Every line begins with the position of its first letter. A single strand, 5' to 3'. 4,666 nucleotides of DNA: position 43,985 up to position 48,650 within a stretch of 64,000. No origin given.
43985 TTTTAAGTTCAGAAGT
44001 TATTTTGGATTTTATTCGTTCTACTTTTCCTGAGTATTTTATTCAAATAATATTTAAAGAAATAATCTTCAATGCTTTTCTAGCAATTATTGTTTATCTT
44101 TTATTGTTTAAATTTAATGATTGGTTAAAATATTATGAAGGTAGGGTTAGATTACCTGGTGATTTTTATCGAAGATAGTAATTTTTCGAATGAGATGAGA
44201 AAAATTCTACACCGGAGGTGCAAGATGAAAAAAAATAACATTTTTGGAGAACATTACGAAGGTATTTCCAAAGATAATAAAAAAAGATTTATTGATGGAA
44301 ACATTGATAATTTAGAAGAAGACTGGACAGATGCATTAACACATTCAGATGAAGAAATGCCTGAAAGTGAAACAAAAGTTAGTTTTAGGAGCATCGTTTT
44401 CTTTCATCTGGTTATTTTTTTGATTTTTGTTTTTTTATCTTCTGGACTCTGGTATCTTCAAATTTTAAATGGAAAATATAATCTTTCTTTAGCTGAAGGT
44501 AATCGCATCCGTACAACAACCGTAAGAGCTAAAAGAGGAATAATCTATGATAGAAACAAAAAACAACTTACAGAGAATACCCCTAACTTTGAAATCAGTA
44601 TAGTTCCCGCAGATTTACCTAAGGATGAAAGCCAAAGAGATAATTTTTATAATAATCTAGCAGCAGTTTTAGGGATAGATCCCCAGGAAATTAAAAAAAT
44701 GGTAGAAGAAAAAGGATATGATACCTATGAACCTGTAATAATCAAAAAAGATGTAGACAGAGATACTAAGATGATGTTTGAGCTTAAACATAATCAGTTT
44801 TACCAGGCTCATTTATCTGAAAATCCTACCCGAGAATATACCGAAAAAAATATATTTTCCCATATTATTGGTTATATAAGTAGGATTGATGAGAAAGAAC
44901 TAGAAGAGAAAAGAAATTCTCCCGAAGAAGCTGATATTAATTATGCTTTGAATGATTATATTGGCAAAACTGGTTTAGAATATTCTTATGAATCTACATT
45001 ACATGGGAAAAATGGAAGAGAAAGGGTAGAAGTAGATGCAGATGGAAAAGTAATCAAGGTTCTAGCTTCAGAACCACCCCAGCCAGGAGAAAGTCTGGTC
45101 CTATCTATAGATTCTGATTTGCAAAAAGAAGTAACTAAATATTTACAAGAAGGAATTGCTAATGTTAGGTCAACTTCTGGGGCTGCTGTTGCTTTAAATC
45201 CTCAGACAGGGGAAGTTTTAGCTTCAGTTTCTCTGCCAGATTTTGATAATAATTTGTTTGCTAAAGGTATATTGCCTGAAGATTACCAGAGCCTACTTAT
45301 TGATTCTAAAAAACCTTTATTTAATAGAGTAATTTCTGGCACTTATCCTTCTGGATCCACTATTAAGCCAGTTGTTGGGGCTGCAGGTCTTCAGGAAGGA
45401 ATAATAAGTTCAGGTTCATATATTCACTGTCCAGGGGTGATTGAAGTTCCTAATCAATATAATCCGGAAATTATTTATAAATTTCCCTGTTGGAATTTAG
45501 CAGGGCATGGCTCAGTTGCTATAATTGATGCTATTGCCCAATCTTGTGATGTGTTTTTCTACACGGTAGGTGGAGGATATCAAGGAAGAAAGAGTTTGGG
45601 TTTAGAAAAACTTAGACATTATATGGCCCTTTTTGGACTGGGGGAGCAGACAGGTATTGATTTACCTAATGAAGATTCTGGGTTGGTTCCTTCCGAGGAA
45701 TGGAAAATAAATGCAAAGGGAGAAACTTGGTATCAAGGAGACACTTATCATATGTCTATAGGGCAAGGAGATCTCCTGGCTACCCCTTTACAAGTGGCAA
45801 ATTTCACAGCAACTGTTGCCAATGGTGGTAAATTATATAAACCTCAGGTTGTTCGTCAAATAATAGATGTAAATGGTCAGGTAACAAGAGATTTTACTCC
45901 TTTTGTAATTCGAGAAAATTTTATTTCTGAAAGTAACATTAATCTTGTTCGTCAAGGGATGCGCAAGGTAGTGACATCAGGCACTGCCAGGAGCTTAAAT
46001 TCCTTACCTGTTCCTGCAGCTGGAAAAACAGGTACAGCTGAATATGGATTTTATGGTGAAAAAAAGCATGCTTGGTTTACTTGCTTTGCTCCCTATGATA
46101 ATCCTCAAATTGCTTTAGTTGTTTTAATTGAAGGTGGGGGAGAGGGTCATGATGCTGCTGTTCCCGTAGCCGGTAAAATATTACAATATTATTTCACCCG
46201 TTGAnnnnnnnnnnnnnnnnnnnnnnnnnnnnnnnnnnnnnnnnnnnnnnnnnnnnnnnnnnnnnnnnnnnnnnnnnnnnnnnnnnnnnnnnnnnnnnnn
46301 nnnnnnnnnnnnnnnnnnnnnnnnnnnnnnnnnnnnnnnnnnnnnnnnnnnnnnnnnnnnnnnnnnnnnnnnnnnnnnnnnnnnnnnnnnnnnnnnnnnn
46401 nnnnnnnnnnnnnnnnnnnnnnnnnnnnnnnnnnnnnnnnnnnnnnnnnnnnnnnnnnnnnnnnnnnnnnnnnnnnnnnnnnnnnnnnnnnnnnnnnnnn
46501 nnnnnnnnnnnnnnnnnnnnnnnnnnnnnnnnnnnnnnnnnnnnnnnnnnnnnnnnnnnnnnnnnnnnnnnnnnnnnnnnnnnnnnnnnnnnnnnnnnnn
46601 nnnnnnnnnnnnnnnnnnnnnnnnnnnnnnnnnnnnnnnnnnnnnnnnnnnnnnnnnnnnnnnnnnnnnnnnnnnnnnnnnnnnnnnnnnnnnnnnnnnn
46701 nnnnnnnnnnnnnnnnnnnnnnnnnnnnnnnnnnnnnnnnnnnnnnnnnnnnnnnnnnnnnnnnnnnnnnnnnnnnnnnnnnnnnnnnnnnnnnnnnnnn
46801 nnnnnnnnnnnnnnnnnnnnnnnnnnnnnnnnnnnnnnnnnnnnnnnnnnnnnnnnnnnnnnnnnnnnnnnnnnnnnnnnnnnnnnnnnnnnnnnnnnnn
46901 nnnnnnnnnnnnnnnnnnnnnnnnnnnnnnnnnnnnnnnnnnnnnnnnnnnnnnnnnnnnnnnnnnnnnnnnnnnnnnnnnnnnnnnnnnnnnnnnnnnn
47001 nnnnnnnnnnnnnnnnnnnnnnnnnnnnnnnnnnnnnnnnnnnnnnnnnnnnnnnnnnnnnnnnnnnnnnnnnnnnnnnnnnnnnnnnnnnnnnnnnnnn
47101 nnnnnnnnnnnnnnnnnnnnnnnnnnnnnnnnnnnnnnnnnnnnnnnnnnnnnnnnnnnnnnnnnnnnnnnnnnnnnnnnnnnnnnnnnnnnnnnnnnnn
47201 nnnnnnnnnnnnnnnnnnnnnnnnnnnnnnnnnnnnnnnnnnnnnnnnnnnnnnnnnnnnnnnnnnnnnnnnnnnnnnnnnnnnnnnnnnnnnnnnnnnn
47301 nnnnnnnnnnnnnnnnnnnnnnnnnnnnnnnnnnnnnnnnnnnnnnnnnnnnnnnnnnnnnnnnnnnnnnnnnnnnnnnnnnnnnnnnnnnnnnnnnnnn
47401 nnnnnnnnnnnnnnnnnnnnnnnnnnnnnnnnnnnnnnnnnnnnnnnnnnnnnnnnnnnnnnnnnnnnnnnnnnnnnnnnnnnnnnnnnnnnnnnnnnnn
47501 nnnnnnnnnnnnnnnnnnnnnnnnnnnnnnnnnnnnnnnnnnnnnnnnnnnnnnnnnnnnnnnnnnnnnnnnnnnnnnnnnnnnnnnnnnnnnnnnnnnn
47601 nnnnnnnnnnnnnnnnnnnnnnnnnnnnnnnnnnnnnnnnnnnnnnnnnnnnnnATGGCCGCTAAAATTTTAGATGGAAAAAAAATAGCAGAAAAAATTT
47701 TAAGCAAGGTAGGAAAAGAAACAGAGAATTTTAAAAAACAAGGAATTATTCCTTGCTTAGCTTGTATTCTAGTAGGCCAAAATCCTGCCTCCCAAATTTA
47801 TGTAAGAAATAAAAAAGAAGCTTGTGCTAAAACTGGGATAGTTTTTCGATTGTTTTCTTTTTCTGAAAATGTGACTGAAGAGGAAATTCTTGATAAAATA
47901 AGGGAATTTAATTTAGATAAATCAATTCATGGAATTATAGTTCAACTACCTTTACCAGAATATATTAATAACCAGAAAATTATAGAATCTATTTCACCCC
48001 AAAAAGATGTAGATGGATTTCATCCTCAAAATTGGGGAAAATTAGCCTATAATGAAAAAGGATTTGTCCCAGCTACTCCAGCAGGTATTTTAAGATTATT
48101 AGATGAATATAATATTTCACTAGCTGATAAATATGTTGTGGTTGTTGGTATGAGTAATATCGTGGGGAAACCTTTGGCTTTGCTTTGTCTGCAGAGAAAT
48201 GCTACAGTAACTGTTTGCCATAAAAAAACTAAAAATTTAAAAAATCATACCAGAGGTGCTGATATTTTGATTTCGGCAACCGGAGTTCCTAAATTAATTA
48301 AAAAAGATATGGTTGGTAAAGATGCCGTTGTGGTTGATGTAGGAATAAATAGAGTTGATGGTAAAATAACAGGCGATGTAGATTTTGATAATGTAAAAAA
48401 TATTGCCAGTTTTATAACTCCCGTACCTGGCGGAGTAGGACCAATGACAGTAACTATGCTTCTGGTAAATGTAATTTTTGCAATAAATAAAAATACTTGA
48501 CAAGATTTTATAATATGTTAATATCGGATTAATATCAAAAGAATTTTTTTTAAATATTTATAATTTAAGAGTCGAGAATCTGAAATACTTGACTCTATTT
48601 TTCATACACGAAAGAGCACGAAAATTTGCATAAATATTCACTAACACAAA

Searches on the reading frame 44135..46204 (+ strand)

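Call 57: search_protein_families(library=pfam, proteins=[window:44135-46204:+], max_evalue=0.001)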
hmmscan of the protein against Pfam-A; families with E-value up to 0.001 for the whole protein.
window:44135-46204:+ (689 aa): 3 families
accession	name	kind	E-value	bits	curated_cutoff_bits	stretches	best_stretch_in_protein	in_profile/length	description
PF00905.27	Transpeptidase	-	3.2e-64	217.4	22.1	1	349-684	1-299/299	Penicillin binding protein transpeptidase domain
PF03717.20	PBP_dimer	-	3.2e-41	142.2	24.4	1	130-309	2-178/180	Penicillin-binding Protein dimerisation domain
PF21922.1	PBP_dimer_2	-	0.00015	22.4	27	0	232-262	24-55/83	Penicillin binding protein A dimerisation domain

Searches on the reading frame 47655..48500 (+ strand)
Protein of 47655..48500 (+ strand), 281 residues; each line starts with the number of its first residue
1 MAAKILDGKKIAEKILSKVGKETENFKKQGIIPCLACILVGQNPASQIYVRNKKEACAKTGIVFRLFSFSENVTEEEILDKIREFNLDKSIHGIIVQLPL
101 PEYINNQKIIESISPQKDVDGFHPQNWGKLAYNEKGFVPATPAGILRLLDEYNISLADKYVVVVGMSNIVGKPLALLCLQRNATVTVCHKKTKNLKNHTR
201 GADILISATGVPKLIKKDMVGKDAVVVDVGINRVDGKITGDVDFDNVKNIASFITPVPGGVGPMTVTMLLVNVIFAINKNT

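Call 95: search_protein_families(library=pfam, proteins=[window:47655-48500:+], max_evalue=0.0001)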
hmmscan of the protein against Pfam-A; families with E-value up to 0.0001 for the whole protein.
window:47655-48500:+ (281 aa): 2 families
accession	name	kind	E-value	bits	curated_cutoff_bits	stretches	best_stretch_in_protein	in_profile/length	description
PF02882.25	THF_DHG_CYH_C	-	1.4e-67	226.4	27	1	123-279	1-158/160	Tetrahydrofolate dehydrogenase/cyclohydrolase, NAD(P)-binding domain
PF00763.28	THF_DHG_CYH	-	9.2e-42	142.4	32.8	1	6-120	1-115/115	Tetrahydrofolate dehydrogenase/cyclohydrolase, catalytic domain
